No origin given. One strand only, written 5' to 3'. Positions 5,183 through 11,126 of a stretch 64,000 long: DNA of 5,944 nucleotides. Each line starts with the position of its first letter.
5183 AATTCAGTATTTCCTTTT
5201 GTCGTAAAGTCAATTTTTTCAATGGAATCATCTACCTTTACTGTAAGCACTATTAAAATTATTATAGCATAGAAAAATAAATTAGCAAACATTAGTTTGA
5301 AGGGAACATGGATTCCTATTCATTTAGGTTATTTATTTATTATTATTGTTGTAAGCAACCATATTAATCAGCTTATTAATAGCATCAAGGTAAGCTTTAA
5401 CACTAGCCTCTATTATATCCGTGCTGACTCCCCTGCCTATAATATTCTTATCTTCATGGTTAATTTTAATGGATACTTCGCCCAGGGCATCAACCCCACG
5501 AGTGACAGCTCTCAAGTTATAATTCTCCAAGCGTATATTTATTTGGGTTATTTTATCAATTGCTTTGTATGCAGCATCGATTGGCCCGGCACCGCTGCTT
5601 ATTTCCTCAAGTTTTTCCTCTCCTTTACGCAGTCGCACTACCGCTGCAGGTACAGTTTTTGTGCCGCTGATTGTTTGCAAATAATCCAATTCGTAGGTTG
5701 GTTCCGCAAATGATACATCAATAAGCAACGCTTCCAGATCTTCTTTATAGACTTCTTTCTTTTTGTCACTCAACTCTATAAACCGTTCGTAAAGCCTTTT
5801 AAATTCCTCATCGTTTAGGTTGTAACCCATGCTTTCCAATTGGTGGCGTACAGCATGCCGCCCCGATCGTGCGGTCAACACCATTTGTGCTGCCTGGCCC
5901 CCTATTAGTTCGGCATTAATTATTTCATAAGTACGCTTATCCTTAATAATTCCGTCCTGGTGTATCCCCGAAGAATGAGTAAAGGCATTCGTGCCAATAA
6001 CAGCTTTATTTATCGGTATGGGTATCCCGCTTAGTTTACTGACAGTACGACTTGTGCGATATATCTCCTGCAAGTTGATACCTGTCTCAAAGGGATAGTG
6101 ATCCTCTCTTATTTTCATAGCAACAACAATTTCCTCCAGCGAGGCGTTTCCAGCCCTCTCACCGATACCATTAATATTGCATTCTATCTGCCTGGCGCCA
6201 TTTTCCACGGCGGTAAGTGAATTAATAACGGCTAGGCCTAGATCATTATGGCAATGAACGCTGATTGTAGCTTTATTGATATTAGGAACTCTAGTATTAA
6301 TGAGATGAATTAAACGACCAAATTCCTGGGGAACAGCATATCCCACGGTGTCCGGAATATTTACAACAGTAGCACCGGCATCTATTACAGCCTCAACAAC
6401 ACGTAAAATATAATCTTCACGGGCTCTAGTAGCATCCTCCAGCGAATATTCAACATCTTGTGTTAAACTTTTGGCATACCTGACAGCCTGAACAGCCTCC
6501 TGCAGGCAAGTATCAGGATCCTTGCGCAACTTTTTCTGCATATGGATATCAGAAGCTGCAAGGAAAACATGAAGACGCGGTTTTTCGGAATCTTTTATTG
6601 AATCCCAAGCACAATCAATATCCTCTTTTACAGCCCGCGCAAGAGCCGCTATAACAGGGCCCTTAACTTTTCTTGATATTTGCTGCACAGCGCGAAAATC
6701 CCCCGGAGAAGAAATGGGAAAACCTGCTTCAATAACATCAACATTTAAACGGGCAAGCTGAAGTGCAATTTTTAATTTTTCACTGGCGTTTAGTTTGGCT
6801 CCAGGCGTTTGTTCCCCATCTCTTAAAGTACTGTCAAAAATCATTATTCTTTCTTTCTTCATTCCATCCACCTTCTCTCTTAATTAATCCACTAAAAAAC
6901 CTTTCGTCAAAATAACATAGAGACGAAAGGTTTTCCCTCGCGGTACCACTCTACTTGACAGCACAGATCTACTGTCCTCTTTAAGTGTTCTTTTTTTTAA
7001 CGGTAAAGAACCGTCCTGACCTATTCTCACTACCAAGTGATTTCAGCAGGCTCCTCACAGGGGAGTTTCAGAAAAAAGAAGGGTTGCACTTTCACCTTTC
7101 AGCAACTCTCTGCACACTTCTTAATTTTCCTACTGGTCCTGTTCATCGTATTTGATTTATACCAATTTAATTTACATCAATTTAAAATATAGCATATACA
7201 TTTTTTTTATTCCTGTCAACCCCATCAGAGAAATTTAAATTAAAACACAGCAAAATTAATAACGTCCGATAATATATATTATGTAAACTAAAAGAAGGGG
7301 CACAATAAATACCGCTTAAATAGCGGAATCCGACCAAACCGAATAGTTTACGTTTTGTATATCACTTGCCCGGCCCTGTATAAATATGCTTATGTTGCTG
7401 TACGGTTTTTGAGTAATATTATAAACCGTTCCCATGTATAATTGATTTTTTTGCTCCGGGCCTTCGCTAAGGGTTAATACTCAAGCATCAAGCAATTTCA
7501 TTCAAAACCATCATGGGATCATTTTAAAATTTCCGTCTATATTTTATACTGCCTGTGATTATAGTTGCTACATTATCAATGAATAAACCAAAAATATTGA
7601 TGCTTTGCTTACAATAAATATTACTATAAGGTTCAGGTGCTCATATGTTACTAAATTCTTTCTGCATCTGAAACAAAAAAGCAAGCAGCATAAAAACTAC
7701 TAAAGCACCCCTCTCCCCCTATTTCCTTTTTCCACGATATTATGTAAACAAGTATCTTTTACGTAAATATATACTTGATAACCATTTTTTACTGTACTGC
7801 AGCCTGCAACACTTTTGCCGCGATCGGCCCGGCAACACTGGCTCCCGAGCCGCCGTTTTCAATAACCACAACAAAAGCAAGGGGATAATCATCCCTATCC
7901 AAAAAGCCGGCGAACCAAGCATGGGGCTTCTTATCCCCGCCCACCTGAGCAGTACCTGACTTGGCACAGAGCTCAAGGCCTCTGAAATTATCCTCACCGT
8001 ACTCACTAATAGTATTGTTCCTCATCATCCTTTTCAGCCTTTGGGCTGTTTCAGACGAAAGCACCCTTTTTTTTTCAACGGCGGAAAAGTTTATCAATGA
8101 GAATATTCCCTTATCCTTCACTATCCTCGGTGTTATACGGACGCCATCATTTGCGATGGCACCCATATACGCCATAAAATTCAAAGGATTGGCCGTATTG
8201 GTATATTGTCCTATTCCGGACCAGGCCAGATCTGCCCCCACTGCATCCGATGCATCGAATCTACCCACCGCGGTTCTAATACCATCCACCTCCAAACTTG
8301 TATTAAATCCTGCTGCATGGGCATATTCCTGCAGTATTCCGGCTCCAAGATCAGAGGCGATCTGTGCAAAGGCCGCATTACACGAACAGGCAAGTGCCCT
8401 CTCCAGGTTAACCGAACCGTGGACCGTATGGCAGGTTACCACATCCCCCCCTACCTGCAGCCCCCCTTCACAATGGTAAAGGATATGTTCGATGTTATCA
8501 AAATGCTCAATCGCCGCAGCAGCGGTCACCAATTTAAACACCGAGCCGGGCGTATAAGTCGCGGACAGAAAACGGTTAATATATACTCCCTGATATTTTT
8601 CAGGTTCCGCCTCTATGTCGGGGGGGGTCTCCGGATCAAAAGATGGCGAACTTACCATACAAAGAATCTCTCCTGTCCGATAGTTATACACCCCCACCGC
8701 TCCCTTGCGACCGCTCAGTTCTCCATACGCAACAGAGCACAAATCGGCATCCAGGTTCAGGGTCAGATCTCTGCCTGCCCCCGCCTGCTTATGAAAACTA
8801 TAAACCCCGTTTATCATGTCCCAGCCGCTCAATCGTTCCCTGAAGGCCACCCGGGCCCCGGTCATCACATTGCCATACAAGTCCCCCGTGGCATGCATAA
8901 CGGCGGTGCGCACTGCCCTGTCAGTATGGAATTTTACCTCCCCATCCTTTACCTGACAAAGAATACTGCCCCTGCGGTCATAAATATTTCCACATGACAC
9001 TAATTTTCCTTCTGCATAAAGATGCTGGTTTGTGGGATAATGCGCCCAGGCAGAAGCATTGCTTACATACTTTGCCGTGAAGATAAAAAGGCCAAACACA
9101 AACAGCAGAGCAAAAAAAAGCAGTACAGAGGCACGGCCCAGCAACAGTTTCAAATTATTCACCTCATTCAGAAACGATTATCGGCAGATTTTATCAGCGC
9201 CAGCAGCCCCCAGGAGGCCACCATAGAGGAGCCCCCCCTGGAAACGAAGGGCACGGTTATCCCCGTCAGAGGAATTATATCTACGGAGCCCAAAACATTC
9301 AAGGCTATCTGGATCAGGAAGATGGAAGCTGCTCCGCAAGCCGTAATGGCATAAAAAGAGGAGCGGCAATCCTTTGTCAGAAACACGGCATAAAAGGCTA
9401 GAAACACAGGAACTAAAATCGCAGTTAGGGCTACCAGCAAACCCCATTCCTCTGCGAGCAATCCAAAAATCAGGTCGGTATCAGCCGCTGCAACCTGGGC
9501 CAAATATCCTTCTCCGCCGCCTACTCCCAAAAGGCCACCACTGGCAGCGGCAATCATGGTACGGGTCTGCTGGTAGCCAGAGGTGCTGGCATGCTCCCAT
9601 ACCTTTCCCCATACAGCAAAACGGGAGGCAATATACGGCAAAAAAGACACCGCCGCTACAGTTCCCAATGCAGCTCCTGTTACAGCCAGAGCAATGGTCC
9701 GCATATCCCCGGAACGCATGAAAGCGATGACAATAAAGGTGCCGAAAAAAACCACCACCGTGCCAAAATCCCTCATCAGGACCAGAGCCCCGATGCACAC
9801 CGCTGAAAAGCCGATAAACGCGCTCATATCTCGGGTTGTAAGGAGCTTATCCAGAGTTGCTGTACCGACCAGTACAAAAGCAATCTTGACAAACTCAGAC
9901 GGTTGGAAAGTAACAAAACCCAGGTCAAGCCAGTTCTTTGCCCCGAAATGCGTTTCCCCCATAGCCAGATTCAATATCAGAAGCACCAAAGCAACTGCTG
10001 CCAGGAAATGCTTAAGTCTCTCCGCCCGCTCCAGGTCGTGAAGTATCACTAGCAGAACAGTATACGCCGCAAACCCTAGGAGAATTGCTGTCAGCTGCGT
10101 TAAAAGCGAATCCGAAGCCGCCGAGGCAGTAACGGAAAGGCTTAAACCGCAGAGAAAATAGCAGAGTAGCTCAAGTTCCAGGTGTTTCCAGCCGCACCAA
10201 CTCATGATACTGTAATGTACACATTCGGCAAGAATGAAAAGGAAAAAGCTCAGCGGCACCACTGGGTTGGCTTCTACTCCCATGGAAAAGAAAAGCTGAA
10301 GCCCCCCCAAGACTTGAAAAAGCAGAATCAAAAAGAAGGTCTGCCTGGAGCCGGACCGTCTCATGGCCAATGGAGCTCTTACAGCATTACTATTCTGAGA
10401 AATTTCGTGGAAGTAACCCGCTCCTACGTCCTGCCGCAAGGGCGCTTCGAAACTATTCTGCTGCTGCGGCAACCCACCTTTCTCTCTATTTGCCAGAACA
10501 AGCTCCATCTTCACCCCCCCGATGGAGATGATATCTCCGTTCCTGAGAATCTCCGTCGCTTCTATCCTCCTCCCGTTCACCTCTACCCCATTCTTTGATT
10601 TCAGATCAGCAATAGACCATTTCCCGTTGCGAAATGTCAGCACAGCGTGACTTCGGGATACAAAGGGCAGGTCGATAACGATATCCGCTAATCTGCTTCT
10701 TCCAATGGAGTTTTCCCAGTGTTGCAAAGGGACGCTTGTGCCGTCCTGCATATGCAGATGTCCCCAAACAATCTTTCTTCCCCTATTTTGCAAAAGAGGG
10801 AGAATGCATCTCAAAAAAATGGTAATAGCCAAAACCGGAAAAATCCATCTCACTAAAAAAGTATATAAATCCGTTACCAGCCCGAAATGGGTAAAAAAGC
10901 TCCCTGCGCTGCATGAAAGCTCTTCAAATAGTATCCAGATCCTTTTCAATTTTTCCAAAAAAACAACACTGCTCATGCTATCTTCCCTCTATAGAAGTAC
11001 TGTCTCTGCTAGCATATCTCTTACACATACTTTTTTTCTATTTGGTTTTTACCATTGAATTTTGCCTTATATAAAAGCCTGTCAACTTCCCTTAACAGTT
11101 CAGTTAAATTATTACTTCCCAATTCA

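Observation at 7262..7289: A dif (Xer recombination) site in the spacer upstream of leuA, implying the window spans the replication terminus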

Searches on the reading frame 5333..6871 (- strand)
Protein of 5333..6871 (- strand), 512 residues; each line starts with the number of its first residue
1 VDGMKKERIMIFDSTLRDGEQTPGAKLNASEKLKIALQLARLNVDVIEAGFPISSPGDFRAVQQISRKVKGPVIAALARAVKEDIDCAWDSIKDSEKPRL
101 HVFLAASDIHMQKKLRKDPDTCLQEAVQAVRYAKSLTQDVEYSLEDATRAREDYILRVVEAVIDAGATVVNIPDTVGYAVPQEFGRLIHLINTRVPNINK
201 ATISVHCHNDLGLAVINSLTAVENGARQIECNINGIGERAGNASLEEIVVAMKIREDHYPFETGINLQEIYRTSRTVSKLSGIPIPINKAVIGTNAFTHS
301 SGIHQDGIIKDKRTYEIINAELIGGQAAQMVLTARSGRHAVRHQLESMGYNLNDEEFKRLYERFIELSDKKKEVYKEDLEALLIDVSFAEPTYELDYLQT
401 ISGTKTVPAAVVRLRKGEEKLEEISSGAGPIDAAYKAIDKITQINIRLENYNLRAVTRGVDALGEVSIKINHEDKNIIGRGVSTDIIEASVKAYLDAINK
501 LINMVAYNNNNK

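Call 5: search_protein_families(library=pfam, proteins=[window:5333-6871:-])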
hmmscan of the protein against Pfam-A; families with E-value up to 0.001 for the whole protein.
window:5333-6871:- (512 aa): 3 families
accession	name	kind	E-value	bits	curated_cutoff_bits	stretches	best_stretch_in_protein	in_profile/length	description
PF00682.25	HMGL-like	-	3.1e-91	305.8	29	1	9-277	2-260/260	HMGL-like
PF08502.15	LeuA_dimer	-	1.1e-36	126.1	24.9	1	373-501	1-130/131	LeuA allosteric (dimerisation) domain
PF22617.1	HCS_D2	-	4.6e-25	88.3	27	1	291-372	1-82/82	Homocitrate synthase post-HMGL domain-like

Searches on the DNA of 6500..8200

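Call 8: search_rna_families(source=window, start=6500, end=8200, threshold=evalue, max_evalue=1)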
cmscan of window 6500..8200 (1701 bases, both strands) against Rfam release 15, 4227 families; matches with E-value up to 1: 1.
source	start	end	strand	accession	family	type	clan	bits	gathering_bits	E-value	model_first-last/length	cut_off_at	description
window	6916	7155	-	RF00230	T-box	Cis-reg; leader;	-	119.4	93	2.1e-27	1-219/219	no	T-box leader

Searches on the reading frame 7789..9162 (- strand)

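Call 5: search_protein_families(library=pfam, proteins=[window:7789-9162:-])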
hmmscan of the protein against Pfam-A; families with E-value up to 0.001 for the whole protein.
window:7789-9162:- (457 aa): 1 family
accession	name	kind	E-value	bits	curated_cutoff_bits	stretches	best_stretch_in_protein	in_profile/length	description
PF00905.27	Transpeptidase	-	3.2e-50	171.5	22.1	1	154-453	1-299/299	Penicillin binding protein transpeptidase domain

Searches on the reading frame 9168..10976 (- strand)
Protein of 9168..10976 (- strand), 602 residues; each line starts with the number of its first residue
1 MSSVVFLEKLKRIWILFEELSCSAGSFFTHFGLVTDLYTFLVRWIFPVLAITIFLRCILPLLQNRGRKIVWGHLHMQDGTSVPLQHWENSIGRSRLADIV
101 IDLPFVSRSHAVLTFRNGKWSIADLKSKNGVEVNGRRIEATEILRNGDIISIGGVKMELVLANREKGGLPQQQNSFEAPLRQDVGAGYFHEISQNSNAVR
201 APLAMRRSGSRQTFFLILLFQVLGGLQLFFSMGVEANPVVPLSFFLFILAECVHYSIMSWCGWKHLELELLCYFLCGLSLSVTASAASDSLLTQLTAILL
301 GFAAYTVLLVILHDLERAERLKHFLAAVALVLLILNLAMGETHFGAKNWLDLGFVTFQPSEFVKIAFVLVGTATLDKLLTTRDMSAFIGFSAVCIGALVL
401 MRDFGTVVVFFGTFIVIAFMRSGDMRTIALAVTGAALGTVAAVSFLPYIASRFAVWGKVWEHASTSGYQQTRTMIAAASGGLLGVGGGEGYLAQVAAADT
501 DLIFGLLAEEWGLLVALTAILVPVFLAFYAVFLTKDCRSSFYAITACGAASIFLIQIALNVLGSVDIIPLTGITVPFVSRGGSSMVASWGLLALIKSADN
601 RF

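Call 5: search_protein_families(library=pfam, proteins=[window:9168-10976:-])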
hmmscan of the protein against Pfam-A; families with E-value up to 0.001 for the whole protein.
window:9168-10976:- (602 aa): 3 families
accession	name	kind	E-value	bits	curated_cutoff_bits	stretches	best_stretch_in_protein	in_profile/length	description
PF01098.24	FTSW_RODA_SPOVE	-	4.5e-59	200.7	26.4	1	289-599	36-351/356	Cell cycle protein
PF00498.31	FHA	-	1e-19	71.1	20.7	1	90-153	2-67/67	FHA domain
PF16697.10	Yop-YscD_cpl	-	1.2e-14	54.8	33.2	1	78-160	8-91/94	Inner membrane component of T3SS, cytoplasmic domain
